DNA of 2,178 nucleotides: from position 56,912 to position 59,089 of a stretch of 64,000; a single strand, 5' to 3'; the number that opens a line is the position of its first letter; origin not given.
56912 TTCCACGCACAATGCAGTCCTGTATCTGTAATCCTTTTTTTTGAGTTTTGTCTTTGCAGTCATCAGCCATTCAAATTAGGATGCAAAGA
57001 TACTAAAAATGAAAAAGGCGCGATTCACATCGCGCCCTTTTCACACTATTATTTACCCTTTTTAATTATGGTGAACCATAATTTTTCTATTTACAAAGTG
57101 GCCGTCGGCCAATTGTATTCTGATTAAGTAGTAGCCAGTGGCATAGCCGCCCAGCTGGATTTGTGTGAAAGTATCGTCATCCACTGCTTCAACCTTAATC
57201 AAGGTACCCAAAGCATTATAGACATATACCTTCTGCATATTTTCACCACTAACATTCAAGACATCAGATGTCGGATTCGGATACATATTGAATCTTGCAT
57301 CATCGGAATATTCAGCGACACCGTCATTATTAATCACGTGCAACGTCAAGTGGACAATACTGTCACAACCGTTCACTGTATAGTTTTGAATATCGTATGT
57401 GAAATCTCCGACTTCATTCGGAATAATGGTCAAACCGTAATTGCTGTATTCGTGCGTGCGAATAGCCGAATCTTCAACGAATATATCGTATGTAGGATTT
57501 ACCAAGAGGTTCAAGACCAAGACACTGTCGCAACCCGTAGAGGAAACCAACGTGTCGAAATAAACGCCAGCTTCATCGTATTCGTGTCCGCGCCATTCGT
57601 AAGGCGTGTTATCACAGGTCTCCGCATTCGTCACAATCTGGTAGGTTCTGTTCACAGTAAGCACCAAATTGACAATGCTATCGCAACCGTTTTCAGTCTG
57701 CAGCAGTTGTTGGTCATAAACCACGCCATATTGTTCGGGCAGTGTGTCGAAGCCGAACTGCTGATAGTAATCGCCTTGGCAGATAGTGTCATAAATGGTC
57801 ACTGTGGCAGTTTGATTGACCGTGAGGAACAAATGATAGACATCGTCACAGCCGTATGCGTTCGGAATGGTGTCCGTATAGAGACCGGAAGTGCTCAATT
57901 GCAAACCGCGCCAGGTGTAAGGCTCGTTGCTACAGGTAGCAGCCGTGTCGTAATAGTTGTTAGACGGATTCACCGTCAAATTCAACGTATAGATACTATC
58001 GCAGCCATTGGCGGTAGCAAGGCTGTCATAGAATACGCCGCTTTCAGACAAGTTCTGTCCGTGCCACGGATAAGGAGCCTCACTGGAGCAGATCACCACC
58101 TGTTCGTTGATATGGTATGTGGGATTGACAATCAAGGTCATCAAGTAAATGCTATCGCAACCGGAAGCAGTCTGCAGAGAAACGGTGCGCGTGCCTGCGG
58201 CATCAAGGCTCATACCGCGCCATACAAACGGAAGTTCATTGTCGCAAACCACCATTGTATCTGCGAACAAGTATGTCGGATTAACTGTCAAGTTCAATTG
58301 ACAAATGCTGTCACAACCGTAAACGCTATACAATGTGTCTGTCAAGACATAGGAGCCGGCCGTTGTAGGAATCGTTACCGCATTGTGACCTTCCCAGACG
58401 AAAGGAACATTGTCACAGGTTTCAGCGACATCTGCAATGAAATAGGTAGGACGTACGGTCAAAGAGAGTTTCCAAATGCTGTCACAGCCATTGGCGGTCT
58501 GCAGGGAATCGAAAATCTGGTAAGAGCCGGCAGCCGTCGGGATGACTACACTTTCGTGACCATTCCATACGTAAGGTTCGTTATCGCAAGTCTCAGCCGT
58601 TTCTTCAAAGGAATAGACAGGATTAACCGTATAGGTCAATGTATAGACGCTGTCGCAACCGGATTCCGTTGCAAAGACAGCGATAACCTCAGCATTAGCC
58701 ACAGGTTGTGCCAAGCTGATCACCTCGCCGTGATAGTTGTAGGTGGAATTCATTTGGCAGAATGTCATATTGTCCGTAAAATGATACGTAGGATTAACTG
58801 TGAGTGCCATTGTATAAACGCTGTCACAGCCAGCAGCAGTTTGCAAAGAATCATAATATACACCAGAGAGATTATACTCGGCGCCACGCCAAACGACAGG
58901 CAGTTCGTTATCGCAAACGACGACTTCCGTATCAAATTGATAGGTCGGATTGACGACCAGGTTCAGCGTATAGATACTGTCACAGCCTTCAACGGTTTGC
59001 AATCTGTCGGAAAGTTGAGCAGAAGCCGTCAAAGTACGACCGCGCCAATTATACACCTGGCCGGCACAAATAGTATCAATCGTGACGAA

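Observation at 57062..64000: Giant T9SS protein built from about 34 tandem copies of a roughly 70-aa two-cysteine 'GCDS' module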

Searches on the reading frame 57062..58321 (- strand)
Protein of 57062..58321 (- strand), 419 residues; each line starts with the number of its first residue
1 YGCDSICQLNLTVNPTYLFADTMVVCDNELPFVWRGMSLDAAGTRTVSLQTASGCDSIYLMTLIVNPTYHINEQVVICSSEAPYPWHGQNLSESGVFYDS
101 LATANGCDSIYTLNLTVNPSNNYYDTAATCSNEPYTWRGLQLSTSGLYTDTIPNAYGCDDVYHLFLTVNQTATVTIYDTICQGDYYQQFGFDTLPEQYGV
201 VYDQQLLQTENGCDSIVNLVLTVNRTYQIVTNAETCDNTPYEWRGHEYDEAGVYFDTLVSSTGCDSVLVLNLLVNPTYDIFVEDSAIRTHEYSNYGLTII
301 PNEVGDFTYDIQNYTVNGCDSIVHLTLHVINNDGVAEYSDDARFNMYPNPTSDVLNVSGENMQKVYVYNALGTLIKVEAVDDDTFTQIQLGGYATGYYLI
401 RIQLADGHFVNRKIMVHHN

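Call 94: find_related_loci(query=window:57062-58321:-, collection=genome_contigs, flank=200)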
Query window:57062-58321:- (419 aa) in genome_contigs; peptide patterns used: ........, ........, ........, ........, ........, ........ (x = any residue, [..] = any of these).
39 stretches matched a pattern, but none encodes a relative of the query by tblastn (E <= 1e-3).

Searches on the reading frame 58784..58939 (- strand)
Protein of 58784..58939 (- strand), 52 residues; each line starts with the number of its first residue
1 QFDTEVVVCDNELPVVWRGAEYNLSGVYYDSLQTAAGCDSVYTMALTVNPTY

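Call 22: search_solved_structures(query=A1, max_evalue=10, show_alignments=3)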
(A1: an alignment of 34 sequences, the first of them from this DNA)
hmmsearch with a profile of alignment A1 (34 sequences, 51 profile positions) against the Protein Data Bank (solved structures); distinct sequences matched with E-value up to 10: 3.
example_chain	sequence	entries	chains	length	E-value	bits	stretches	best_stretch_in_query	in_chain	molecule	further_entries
3t2w_A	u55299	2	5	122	0.089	16.3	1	7-41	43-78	Avidin/streptavidin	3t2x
3szh_A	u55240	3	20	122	0.11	16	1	8-41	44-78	Avidin/streptavidin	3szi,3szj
7d5i_A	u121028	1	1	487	1.7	12.2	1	30-43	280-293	Cytochrome D ubiquinol oxidase subunit 1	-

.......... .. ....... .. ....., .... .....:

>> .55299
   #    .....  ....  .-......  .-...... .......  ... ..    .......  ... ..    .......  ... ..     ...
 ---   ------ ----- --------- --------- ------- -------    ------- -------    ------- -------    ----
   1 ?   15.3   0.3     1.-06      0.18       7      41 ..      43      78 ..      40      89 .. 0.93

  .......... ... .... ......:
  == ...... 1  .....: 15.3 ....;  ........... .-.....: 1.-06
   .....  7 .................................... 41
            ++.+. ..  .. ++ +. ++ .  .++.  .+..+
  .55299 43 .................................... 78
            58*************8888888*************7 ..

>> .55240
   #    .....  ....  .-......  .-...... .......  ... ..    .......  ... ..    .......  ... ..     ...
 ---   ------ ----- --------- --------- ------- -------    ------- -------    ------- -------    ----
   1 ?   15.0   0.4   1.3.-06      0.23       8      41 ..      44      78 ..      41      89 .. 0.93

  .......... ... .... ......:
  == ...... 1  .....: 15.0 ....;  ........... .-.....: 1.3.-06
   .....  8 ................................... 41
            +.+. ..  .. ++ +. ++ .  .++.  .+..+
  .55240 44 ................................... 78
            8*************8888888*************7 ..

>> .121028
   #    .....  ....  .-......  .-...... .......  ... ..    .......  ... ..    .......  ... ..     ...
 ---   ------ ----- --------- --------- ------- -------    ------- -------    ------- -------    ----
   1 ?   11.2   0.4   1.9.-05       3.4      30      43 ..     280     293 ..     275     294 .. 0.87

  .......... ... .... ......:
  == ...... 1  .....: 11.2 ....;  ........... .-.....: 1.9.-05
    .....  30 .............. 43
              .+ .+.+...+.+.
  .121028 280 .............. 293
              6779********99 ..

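Call 28: search_protein_representatives(alignment_id=A1)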
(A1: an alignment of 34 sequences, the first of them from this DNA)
Query: 34 sequences, 51 profile positions. Proteins with E-value up to 0.001 (for the whole library): 30364; up to 1e-10: 19724; up to 1e-30: 8563. The best 150 are listed.
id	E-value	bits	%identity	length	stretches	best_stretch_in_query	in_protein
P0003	0.0e+00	3171.8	-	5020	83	3-51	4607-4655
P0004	0.0e+00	2948.4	-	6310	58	3-51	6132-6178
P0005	0.0e+00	2505.5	-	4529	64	3-50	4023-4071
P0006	0.0e+00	2480.7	-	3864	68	3-49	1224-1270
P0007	0.0e+00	2329.4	-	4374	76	13-50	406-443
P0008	0.0e+00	2108.4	-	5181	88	2-49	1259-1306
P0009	0.0e+00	2081.2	-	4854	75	2-50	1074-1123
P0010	0.0e+00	2020.4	-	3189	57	2-50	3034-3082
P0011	0.0e+00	2017.3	-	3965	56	4-50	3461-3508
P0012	0.0e+00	2014.2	-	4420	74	3-51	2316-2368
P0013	0.0e+00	1949.3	-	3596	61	5-50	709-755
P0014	0.0e+00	1949.1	-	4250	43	2-51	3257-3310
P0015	0.0e+00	1928.3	-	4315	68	2-51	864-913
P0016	0.0e+00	1900.4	-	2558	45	3-49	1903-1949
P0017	0.0e+00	1884.9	-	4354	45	2-50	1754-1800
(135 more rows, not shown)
